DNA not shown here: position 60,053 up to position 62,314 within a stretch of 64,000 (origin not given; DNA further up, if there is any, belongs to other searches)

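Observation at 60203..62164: GT4 glycosyltransferase fused to a truncated UDP-glucose-dehydrogenase-like module, with an A7 tract at the junction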

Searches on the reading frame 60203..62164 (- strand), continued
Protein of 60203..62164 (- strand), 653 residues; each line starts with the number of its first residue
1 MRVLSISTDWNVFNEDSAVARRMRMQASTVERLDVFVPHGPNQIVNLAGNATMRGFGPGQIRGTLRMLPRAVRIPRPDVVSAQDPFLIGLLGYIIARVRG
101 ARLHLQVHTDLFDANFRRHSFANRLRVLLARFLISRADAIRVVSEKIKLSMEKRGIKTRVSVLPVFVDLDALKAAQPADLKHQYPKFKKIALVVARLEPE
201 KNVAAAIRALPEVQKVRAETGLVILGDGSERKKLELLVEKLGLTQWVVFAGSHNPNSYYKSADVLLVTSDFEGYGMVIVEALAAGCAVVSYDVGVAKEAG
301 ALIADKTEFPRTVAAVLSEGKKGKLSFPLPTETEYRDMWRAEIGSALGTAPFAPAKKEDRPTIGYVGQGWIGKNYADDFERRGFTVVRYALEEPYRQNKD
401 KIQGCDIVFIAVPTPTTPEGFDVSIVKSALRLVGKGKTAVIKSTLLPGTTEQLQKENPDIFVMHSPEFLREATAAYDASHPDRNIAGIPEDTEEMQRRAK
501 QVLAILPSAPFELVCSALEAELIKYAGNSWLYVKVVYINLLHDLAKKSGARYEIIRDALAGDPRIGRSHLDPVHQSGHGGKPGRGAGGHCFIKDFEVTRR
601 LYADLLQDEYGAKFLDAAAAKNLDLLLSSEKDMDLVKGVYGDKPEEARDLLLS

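Call 7: find_homologous_proteins(query=window:60203-62164:-)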
Query window:60203-62164:- (653 aa): 1790 proteins with E <= 0.001 among 8000 candidates; the best 120 are listed.
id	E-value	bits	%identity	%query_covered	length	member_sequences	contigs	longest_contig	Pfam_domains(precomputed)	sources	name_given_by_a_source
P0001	0.0e+0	1463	100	100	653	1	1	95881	PF00534.27,PF00984.25,PF13579.13,PF13439.13,PF03721.21,PF13692.13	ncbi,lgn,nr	ncbi:glycosyltransferase [Candidatus Kaiserbacteria bacterium]|nr:glycosyltransferase [Candidatus Ka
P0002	0.0e+0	1041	72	98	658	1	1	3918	PF00534.27,PF00984.25,PF13579.13,PF13439.13,PF03721.21,PF13692.13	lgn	-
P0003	7.3e-298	1007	69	99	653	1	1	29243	PF00534.27,PF00984.25,PF13579.13,PF13439.13,PF03721.21,PF20706.4,PF13692.13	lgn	-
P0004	4.5e-297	1005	69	100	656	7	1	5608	PF00534.27,PF00984.25,PF13579.13,PF13439.13,PF03721.21,PF20706.4,PF13692.13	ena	-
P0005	2.9e-293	992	68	98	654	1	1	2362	PF00534.27,PF00984.25,PF13579.13,PF13439.13,PF03721.21,PF20706.4,PF13692.13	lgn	-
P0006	9.5e-293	990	68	100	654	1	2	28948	PF00534.27,PF00984.25,PF13579.13,PF13439.13,PF03721.21,PF20706.4,PF13692.13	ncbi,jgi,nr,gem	ncbi:glycosyltransferase [Candidatus Parcubacteria bacterium]|nr:MAG: glycosyltransferase [Candidatu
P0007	2.0e-292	989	68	100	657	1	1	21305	PF00534.27,PF00984.25,PF13579.13,PF13439.13,PF03721.21,PF20706.4,PF13692.13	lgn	-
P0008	2.1e-292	989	67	100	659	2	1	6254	PF00534.27,PF00984.25,PF13579.13,PF13439.13,PF03721.21,PF20706.4,PF13692.13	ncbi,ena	-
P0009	3.0e-291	986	68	100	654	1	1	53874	PF00534.27,PF00984.25,PF13579.13,PF13439.13,PF03721.21,PF13692.13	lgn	-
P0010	5.0e-291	985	67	99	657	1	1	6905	PF00534.27,PF00984.25,PF13579.13,PF13439.13,PF03721.21,PF20706.4,PF13692.13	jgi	jgi:glycosyltransferase involved in cell wall biosynthesis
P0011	1.0e-290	984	67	100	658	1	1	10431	PF00534.27,PF00984.25,PF13579.13,PF13439.13,PF03721.21,PF20706.4,PF13692.13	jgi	jgi:glycosyltransferase involved in cell wall biosynthesis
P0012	2.6e-289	979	68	100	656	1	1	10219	PF00534.27,PF00984.25,PF13579.13,PF13439.13,PF03721.21,PF20706.4,PF13692.13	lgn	-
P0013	2.3e-288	976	67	100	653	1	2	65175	PF00534.27,PF00984.25,PF13579.13,PF13439.13,PF03721.21,PF20706.4,PF13692.13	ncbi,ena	-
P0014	8.1e-288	974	66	100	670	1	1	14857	PF00534.27,PF00984.25,PF13579.13,PF13439.13,PF03721.21,PF20706.4,PF13692.13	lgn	-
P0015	5.7e-287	971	67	98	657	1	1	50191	PF00534.27,PF00984.25,PF13579.13,PF13439.13,PF03721.21,PF13692.13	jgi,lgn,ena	-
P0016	2.5e-286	969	66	100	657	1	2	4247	PF00534.27,PF00984.25,PF13579.13,PF13439.13,PF03721.21,PF13692.13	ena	-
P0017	3.5e-286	969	66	99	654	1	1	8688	PF00534.27,PF00984.25,PF13579.13,PF13439.13,PF03721.21,PF20706.4,PF13692.13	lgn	-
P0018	4.9e-286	968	67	100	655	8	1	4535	PF00534.27,PF00984.25,PF13579.13,PF13439.13,PF03721.21,PF20706.4,PF13692.13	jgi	-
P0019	1.9e-285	966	66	99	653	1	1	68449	PF00534.27,PF00984.25,PF13579.13,PF13439.13,PF03721.21,PF20706.4,PF13692.13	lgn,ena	-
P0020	2.1e-285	966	66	99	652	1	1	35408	PF00534.27,PF00984.25,PF13579.13,PF13439.13,PF03721.21,PF20706.4,PF13692.13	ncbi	-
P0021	2.2e-284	963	67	100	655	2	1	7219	PF00534.27,PF00984.25,PF13579.13,PF13439.13,PF03721.21,PF20706.4,PF13692.13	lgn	-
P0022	1.5e-282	957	65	100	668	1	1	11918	PF00534.27,PF00984.25,PF13579.13,PF13439.13,PF03721.21,PF13692.13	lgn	-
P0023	1.7e-282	957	66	99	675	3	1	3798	PF00534.27,PF00984.25,PF13579.13,PF13439.13,PF03721.21,PF20706.4,PF13692.13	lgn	-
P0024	2.4e-282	956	67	100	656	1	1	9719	PF00534.27,PF00984.25,PF13579.13,PF13439.13,PF03721.21,PF20706.4,PF13692.13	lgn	-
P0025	3.0e-282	956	66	99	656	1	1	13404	PF00534.27,PF00984.25,PF13579.13,PF13439.13,PF03721.21,PF20706.4,PF13692.13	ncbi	-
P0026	1.1e-280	951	69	95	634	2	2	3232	PF00534.27,PF00984.25,PF13579.13,PF13439.13,PF03721.21,PF20706.4,PF13692.13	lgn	-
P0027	2.1e-278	943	67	99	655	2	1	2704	PF00534.27,PF00984.25,PF13579.13,PF13439.13,PF03721.21,PF20706.4,PF13692.13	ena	-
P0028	1.5e-277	940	65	99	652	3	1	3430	PF00534.27,PF00984.25,PF13579.13,PF13439.13,PF03721.21,PF13692.13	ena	-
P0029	1.9e-276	937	66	98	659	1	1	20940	PF00534.27,PF00984.25,PF13579.13,PF13439.13,PF03721.21,PF20706.4,PF13692.13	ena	-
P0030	1.3e-270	917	64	98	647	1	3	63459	PF00534.27,PF00984.25,PF13579.13,PF13439.13,PF03721.21,PF20706.4,PF13692.13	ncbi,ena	-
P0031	5.0e-270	915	66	95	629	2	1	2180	PF00534.27,PF00984.25,PF13579.13,PF13439.13,PF03721.21,PF20706.4,PF13692.13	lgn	-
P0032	8.5e-270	915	63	100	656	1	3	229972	PF00534.27,PF00984.25,PF13579.13,PF13439.13,PF03721.21,PF20706.4,PF13692.13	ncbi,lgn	-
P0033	7.6e-269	912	63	99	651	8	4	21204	PF00534.27,PF00984.25,PF13579.13,PF13439.13,PF03721.21,PF20706.4,PF13692.13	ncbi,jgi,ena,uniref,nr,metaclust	ncbi:hypothetical protein A3D71_00515 [Candidatus Kaiserbacteria bacterium RIFCSPHIGHO2_02_FULL_55_2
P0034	3.6e-268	909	64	98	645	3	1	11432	PF00534.27,PF00984.25,PF13579.13,PF13439.13,PF03721.21,PF20706.4,PF13692.13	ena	-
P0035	3.8e-268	909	63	98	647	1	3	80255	PF00534.27,PF00984.25,PF13579.13,PF13439.13,PF03721.21,PF20706.4,PF13692.13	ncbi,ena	-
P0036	2.8e-267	906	61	99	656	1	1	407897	PF00534.27,PF00984.25,PF13579.13,PF13439.13,PF03721.21,PF20706.4,PF13692.13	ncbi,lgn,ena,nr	ncbi:MAG: UDPglucose 6-dehydrogenase [Parcubacteria group bacterium Gr01-1014_8]|nr:MAG: UDPglucose 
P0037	1.0e-266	904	64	98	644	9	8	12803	PF00534.27,PF00984.25,PF13579.13,PF13439.13,PF03721.21,PF20706.4,PF13692.13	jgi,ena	-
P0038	1.3e-266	904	62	99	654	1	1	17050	PF00534.27,PF00984.25,PF13579.13,PF13439.13,PF03721.21,PF20706.4,PF13692.13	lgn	-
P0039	9.3e-266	901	63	98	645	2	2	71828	PF00534.27,PF00984.25,PF13579.13,PF13439.13,PF03721.21,PF20706.4,PF13692.13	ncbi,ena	ncbi:MAG: glycosyltransferase [Patescibacteria group bacterium]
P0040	2.2e-265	900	64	98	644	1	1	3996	PF00534.27,PF00984.25,PF13579.13,PF13439.13,PF03721.21,PF20706.4,PF13692.13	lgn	-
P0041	2.4e-265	900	63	98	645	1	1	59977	PF00534.27,PF00984.25,PF13579.13,PF13439.13,PF03721.21,PF20706.4,PF13692.13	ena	-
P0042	3.2e-265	900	63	98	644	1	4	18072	PF00534.27,PF00984.25,PF13579.13,PF13439.13,PF03721.21,PF20706.4,PF13692.13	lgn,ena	-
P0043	3.3e-265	899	64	98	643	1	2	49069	PF00534.27,PF00984.25,PF13579.13,PF13439.13,PF03721.21,PF20706.4,PF13692.13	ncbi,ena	-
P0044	6.6e-265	899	63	99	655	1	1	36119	PF00534.27,PF00984.25,PF13579.13,PF13439.13,PF03721.21,PF20706.4,PF13692.13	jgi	jgi:3-hydroxyisobutyrate dehydrogenase-like beta-hydroxyacid dehydrogenase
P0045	1.1e-264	898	62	98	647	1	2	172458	PF00534.27,PF00984.25,PF13579.13,PF13439.13,PF03721.21,PF20706.4,PF13692.13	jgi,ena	-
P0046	6.4e-264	895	62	98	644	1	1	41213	PF00534.27,PF00984.25,PF13579.13,PF13439.13,PF03721.21,PF20706.4,PF13692.13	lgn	-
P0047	7.3e-264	895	62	98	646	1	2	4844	PF00534.27,PF00984.25,PF13579.13,PF13439.13,PF03721.21,PF20706.4,PF13692.13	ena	-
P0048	1.1e-263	895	62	98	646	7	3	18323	PF00534.27,PF00984.25,PF13579.13,PF13439.13,PF03721.21,PF20706.4,PF13692.13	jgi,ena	-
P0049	1.1e-263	894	62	98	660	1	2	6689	PF00534.27,PF00984.25,PF13579.13,PF13439.13,PF03721.21,PF20706.4,PF13692.13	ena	-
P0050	1.3e-263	894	63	99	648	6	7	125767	PF00534.27,PF00984.25,PF13579.13,PF13439.13,PF03721.21,PF20706.4,PF13692.13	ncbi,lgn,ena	-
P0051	1.7e-263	894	62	98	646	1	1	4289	PF00534.27,PF00984.25,PF13579.13,PF13439.13,PF03721.21,PF20706.4,PF13692.13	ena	-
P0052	4.4e-263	892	62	98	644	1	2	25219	PF00534.27,PF00984.25,PF13579.13,PF13439.13,PF03721.21,PF20706.4,PF13692.13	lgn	-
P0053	6.0e-263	892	61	100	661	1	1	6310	PF00534.27,PF00984.25,PF13579.13,PF13439.13,PF03721.21,PF20706.4,PF13692.13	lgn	-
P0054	7.8e-263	892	62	98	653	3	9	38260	PF00534.27,PF00984.25,PF13579.13,PF13439.13,PF03721.21,PF13692.13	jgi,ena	-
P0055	8.9e-263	891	62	98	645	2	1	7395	PF00534.27,PF00984.25,PF13579.13,PF13439.13,PF03721.21,PF20706.4,PF13692.13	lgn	-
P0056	1.3e-262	891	62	99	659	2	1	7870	PF00534.27,PF00984.25,PF13579.13,PF13439.13,PF03721.21,PF20706.4,PF13692.13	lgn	-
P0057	2.6e-262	890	60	99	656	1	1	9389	PF00534.27,PF00984.25,PF13579.13,PF03446.22,PF13439.13,PF03721.21,PF20706.4,PF13692.13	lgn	-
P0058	4.8e-262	889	63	98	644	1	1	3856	PF00534.27,PF00984.25,PF13579.13,PF13439.13,PF03721.21,PF20706.4,PF13692.13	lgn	-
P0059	5.6e-262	889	61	99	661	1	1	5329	PF00534.27,PF00984.25,PF13579.13,PF13439.13,PF03721.21,PF20706.4,PF13692.13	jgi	jgi:glycosyltransferase involved in cell wall biosynthesis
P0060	1.1e-261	888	62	99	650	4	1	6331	PF00534.27,PF00984.25,PF13579.13,PF13439.13,PF03721.21,PF20706.4,PF13692.13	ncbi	-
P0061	2.6e-261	887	63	98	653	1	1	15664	PF00534.27,PF00984.25,PF13579.13,PF13439.13,PF03721.21,PF20706.4,PF13692.13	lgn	-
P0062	4.0e-261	886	62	98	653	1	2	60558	PF00534.27,PF00984.25,PF13579.13,PF13439.13,PF03721.21,PF20706.4,PF13692.13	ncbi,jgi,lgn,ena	-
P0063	7.0e-261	885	62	98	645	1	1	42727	PF00534.27,PF00984.25,PF13579.13,PF13439.13,PF03721.21,PF20706.4,PF13692.13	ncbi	-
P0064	7.2e-261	885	62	98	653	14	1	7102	PF00534.27,PF00984.25,PF13579.13,PF13439.13,PF03721.21,PF20706.4,PF13692.13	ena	-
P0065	1.1e-260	885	61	98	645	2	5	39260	PF00534.27,PF00984.25,PF13579.13,PF13439.13,PF03721.21,PF20706.4,PF13692.13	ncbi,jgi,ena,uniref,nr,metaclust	ncbi:hypothetical protein A3C18_03485 [Candidatus Kaiserbacteria bacterium RIFCSPHIGHO2_02_FULL_54_1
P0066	1.1e-260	885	61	98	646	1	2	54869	PF00534.27,PF00984.25,PF13579.13,PF13439.13,PF03721.21,PF20706.4,PF13692.13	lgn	-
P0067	1.5e-260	884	62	98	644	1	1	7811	PF00534.27,PF00984.25,PF13579.13,PF13439.13,PF03721.21,PF20706.4,PF13692.13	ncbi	-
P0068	2.8e-260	883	63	99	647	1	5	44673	PF00534.27,PF00984.25,PF13579.13,PF13439.13,PF03721.21,PF20706.4,PF13692.13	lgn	-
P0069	9.3e-260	882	62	98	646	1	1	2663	PF00534.27,PF00984.25,PF13579.13,PF13439.13,PF03721.21,PF20706.4,PF13692.13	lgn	-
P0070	3.3e-259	880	62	98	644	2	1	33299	PF00534.27,PF00984.25,PF13579.13,PF13439.13,PF03721.21,PF20706.4,PF13692.13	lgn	-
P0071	4.0e-259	879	62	98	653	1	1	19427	PF00534.27,PF00984.25,PF13579.13,PF13439.13,PF03721.21,PF20706.4,PF13692.13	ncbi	-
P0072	4.4e-259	879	62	98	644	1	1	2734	PF00534.27,PF00984.25,PF13579.13,PF13439.13,PF03721.21,PF20706.4,PF13692.13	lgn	-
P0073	4.6e-258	876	62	98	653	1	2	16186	PF00534.27,PF00984.25,PF13579.13,PF13439.13,PF03721.21,PF20706.4,PF13692.13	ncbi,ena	ncbi:MAG: glycosyltransferase [Patescibacteria group bacterium]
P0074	7.1e-258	875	60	99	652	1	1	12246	PF00534.27,PF00984.25,PF13579.13,PF13439.13,PF03721.21,PF20706.4,PF13692.13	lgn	-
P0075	1.4e-257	874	62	98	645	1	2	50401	PF00534.27,PF00984.25,PF13579.13,PF13439.13,PF03721.21,PF20706.4,PF13692.13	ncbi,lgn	-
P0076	1.5e-257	874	61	100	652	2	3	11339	PF00534.27,PF00984.25,PF13579.13,PF13439.13,PF03721.21,PF20706.4,PF13692.13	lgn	-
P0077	1.7e-257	874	62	98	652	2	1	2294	PF00534.27,PF00984.25,PF13579.13,PF13439.13,PF03721.21,PF20706.4,PF13692.13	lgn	-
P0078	5.3e-257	872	62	98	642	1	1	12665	PF00534.27,PF00984.25,PF13579.13,PF13439.13,PF03721.21,PF20706.4,PF13692.13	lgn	-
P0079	1.3e-256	871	61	98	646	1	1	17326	PF00534.27,PF00984.25,PF13579.13,PF13439.13,PF03721.21,PF20706.4,PF13692.13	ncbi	-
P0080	2.8e-256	870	61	98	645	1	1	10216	PF00534.27,PF00984.25,PF13579.13,PF13439.13,PF03721.21,PF20706.4,PF13692.13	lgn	-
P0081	4.1e-256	869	61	98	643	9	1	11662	PF00534.27,PF00984.25,PF13579.13,PF13439.13,PF03721.21,PF20706.4,PF13692.13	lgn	-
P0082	7.6e-256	869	61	99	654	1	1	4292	PF00534.27,PF00984.25,PF13579.13,PF13439.13,PF03721.21,PF20706.4,PF13692.13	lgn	-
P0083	1.3e-255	868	61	98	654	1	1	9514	PF00534.27,PF00984.25,PF13579.13,PF13439.13,PF03721.21,PF20706.4,PF13692.13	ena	-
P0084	7.6e-255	865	61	98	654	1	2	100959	PF00534.27,PF00984.25,PF13579.13,PF13439.13,PF03721.21,PF20706.4,PF13692.13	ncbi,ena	-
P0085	7.3e-254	862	62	95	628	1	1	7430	PF00534.27,PF00984.25,PF13579.13,PF13439.13,PF03721.21,PF20706.4,PF13692.13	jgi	jgi:glycosyltransferase involved in cell wall biosynthesis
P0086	1.6e-253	861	60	98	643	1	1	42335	PF00534.27,PF00984.25,PF13579.13,PF13439.13,PF03721.21,PF20706.4,PF13692.13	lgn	-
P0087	1.3e-252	858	59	98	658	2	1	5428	PF00534.27,PF00984.25,PF13579.13,PF13439.13,PF03721.21,PF20706.4,PF13692.13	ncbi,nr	ncbi:MAG TPA: glycosyltransferase [Candidatus Paceibacterota bacterium]|nr:glycosyltransferase [Cand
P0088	1.5e-252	858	60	98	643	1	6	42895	PF00534.27,PF00984.25,PF13579.13,PF13439.13,PF03721.21,PF20706.4,PF13692.13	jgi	jgi:glycosyltransferase involved in cell wall biosynthesis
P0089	6.3e-252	856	61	98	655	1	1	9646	PF00534.27,PF00984.25,PF13579.13,PF13439.13,PF03721.21,PF20706.4,PF13692.13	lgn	-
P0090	7.4e-252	855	59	99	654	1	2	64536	PF00534.27,PF00984.25,PF13579.13,PF13439.13,PF03721.21,PF20706.4,PF13692.13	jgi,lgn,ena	jgi:UDPglucose 6-dehydrogenase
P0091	2.2e-250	851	61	98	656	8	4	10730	PF00534.27,PF00984.25,PF13579.13,PF13439.13,PF03721.21,PF20706.4,PF13692.13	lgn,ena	-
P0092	6.0e-249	846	60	94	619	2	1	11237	PF00534.27,PF00984.25,PF13579.13,PF13439.13,PF03721.21,PF20706.4,PF13692.13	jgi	-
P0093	6.5e-249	846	59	99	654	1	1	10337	PF00534.27,PF00984.25,PF13579.13,PF13439.13,PF03721.21,PF20706.4,PF13692.13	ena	-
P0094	1.3e-248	845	61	94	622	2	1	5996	PF00534.27,PF00984.25,PF13579.13,PF13439.13,PF03721.21,PF20706.4,PF13692.13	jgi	jgi:hypothetical protein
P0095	1.9e-248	844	62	94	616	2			PF00534.27,PF00984.25,PF13579.13,PF13439.13,PF03721.21,PF20706.4,PF13692.13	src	-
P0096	3.7e-245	833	59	99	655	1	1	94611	PF00534.27,PF00984.25,PF13579.13,PF13439.13,PF03721.21,PF20706.4,PF13692.13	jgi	jgi:glycosyltransferase involved in cell wall biosynthesis/3-hydroxyisobutyrate dehydrogenase-like b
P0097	2.9e-244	830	59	98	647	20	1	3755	PF00534.27,PF00984.25,PF13579.13,PF13439.13,PF03721.21,PF20706.4,PF13692.13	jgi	-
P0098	5.9e-244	829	58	99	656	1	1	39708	PF00534.27,PF00984.25,PF13579.13,PF13439.13,PF03721.21,PF20706.4,PF13692.13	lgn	-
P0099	5.2e-243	826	58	99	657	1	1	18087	PF00534.27,PF00984.25,PF13579.13,PF13439.13,PF03721.21,PF20706.4,PF13692.13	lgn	-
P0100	2.3e-242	824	58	98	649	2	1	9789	PF00534.27,PF00984.25,PF13579.13,PF13439.13,PF03721.21,PF20706.4,PF13692.13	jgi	jgi:glycosyltransferase involved in cell wall biosynthesis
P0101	1.5e-240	818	57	99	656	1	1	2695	PF00534.27,PF00984.25,PF13579.13,PF13439.13,PF03721.21,PF20706.4,PF13692.13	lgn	-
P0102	2.3e-240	817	58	98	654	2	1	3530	PF00534.27,PF00984.25,PF13579.13,PF13439.13,PF03721.21,PF20706.4,PF13692.13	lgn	-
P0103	7.9e-240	816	57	99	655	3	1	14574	PF00534.27,PF00984.25,PF13579.13,PF13439.13,PF03721.21,PF20706.4,PF13692.13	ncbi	-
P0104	3.4e-239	814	57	99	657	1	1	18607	PF00534.27,PF00984.25,PF13579.13,PF13439.13,PF03721.21,PF13692.13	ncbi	-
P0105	4.1e-239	813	57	100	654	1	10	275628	PF00534.27,PF00984.25,PF13579.13,PF13439.13,PF03721.21,PF13692.13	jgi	jgi:glycosyltransferase involved in cell wall biosynthesis/3-hydroxyisobutyrate dehydrogenase-like b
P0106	2.2e-238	811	58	98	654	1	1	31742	PF00534.27,PF00984.25,PF13579.13,PF13439.13,PF03721.21,PF13692.13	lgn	-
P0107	2.5e-238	811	66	85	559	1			PF00534.27,PF13579.13,PF13439.13,PF03721.21,PF20706.4,PF13692.13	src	-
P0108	5.2e-236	803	56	99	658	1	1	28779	PF00534.27,PF00984.25,PF13579.13,PF13439.13,PF03721.21,PF20706.4,PF13692.13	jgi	jgi:glycosyltransferase involved in cell wall biosynthesis/extradiol dioxygenase family protein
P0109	1.2e-215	736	55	98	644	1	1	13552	PF00534.27,PF00984.25,PF13439.13,PF03721.21,PF20706.4,PF13692.13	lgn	-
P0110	5.3e-200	684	63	77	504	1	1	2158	PF00534.27,PF00984.25,PF03721.21,PF20706.4,PF13692.13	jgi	-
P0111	3.6e-182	625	53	44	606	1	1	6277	PF00984.25,PF03446.22,PF02826.26,PF03721.21,PF03807.24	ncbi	-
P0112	5.1e-182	625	49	99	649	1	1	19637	PF00534.27,PF00984.25,PF13579.13,PF13439.13,PF03721.21,PF20706.4,PF13692.13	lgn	-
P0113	3.9e-177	609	48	99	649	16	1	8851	PF00534.27,PF00984.25,PF13579.13,PF13439.13,PF03721.21,PF20706.4,PF13692.13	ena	-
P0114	9.9e-177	607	48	98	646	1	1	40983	PF00534.27,PF00984.25,PF13579.13,PF13439.13,PF03721.21,PF20706.4,PF13692.13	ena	-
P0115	8.7e-174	598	49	98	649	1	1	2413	PF00534.27,PF00984.25,PF13579.13,PF13439.13,PF03721.21,PF20706.4,PF13692.13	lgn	-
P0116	1.6e-171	590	46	98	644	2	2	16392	PF00534.27,PF00984.25,PF13579.13,PF13439.13,PF03721.21,PF20706.4,PF13692.13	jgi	jgi:glycosyltransferase involved in cell wall biosynthesis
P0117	1.2e-170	587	46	98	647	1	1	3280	PF00534.27,PF00984.25,PF13579.13,PF13439.13,PF03721.21,PF20706.4,PF13692.13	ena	-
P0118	1.3e-169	584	47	98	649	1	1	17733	PF00534.27,PF00984.25,PF13579.13,PF13439.13,PF03721.21,PF20706.4,PF13692.13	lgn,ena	-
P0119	1.5e-169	583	48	98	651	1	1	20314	PF00534.27,PF00984.25,PF13579.13,PF13439.13,PF03721.21,PF20706.4,PF13692.13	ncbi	-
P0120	2.3e-167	576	46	99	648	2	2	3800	PF00534.27,PF00984.25,PF13579.13,PF13439.13,PF03721.21,PF20706.4,PF13692.13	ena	-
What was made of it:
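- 60203..62164 (-): Whole fusion gene, 653 aa plus stop. It is 100% identical to P0001, a 'glycosyltransferase' of a Candidatus Kaiserbacteria MAG (call 7).
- More than 110 fused ortholog clusters exist (call 7).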

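Call 20: search_protein_families(library=pfam, proteins=[P0111], max_evalue=0.001)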
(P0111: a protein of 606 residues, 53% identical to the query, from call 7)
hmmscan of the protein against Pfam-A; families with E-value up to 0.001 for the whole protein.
P0111 (606 aa): 5 families
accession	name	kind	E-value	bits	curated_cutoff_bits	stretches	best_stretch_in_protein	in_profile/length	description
PF00984.24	UDPG_MGDP_dh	-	2.3e-32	111.4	25.4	2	165-271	1-92/94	UDP-glucose/GDP-mannose dehydrogenase family, central domain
PF03721.20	UDPG_MGDP_dh_N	-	2.1e-30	106.1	27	2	46-141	71-181/187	UDP-glucose/GDP-mannose dehydrogenase family, NAD binding domain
PF03446.21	NAD_binding_2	-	2.8e-13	50.6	21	1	10-104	2-107/161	NAD binding domain of 6-phosphogluconate dehydrogenase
PF03807.23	F420_oxidored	-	1.6e-07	32.2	21.6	0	10-65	2-73/94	NADP oxidoreductase coenzyme F420-dependent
PF02826.25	2-Hacid_dh_C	-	1.6e-05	24.8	25.1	0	10-75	39-116/178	D-isomer specific 2-hydroxyacid dehydrogenase, NAD binding domain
